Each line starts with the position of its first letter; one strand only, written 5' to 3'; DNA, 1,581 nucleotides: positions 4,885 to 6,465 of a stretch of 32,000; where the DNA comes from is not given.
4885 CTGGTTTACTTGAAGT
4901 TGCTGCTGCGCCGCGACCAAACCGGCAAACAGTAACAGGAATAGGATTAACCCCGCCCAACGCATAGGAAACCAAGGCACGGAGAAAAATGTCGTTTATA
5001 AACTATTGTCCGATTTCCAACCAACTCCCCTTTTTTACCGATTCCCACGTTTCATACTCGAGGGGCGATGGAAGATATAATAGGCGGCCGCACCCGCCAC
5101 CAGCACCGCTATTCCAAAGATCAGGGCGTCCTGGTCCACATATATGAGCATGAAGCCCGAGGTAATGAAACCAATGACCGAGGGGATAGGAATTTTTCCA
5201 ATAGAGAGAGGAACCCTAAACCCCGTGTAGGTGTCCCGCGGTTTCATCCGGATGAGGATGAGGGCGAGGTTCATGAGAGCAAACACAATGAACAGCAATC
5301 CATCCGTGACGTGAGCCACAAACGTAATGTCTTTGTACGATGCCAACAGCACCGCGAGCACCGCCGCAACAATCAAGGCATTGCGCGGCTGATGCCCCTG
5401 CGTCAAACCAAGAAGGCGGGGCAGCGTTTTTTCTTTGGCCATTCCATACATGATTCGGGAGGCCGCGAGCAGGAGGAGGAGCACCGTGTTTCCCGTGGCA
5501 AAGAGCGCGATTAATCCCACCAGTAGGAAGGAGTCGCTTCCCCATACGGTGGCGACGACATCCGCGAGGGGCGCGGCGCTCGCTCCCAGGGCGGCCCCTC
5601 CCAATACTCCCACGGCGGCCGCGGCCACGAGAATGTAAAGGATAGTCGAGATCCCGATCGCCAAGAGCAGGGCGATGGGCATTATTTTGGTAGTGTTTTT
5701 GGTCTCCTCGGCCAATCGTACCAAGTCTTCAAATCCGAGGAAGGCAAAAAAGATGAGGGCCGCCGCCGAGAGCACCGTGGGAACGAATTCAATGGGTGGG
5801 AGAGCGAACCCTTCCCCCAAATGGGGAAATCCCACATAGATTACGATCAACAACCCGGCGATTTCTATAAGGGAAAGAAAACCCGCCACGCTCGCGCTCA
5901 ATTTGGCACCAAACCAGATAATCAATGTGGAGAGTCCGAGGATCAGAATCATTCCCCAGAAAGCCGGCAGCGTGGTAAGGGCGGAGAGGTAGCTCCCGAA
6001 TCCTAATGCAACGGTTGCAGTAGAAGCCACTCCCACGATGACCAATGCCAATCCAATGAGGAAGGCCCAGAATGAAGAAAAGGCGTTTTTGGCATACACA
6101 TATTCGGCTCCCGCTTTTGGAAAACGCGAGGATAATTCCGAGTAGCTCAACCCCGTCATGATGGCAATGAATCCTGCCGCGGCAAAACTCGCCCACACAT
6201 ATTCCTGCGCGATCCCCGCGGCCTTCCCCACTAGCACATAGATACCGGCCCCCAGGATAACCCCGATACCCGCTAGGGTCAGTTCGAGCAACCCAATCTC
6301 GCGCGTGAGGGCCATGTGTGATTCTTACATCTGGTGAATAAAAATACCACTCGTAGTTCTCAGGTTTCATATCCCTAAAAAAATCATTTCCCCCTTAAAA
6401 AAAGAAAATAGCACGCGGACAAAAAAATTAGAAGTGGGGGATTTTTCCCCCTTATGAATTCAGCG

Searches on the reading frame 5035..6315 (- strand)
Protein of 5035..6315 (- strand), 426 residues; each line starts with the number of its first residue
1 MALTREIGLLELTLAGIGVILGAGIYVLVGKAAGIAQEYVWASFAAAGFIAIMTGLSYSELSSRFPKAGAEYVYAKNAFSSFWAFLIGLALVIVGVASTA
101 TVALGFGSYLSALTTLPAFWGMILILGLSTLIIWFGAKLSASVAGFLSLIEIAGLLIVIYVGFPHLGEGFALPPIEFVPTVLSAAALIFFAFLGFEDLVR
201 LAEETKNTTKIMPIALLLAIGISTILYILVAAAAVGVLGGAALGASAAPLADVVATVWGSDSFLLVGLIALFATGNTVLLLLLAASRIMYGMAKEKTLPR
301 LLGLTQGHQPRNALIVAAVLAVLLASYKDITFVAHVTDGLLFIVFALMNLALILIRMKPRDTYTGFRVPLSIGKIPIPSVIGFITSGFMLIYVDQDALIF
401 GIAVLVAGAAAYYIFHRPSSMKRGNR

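Call 25: find_encoding_contigs(protein=window:5035-6315:-, flank=10000, max_places=10)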
Protein window:5035-6315:- (426 aa): 3 contigs read that carry it; 3 places shown.
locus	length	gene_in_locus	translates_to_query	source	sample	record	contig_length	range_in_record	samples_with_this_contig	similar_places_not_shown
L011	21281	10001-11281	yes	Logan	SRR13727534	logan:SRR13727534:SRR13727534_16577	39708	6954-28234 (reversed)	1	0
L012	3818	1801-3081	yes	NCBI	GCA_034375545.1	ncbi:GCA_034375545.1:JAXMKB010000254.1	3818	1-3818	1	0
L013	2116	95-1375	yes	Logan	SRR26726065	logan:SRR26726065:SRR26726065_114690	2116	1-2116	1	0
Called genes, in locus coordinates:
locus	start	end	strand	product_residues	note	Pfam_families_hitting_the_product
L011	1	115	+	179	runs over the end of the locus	-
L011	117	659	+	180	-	-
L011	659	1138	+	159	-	-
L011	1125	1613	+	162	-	-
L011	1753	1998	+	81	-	PF18926:DUF5676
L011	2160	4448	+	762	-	PF00403:HMA, PF00122:E1-E2_ATPase, PF00702:Hydrolase, PF08282:Hydrolase_3 (faint)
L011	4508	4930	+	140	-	-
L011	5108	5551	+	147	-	PF13473:Cupredoxin_1 (weak), PF00127:Copper-bind (faint)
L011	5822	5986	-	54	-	-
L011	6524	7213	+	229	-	PF24367:DUF7523 (weak)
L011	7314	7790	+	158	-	PF05239:PRC (weak)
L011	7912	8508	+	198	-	-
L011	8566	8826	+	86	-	PF07441:BofA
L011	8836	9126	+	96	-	-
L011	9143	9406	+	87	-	PF07441:BofA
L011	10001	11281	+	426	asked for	PF00324:AA_permease, PF13520:AA_permease_2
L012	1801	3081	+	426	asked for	PF00324:AA_permease, PF13520:AA_permease_2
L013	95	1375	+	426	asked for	PF00324:AA_permease, PF13520:AA_permease_2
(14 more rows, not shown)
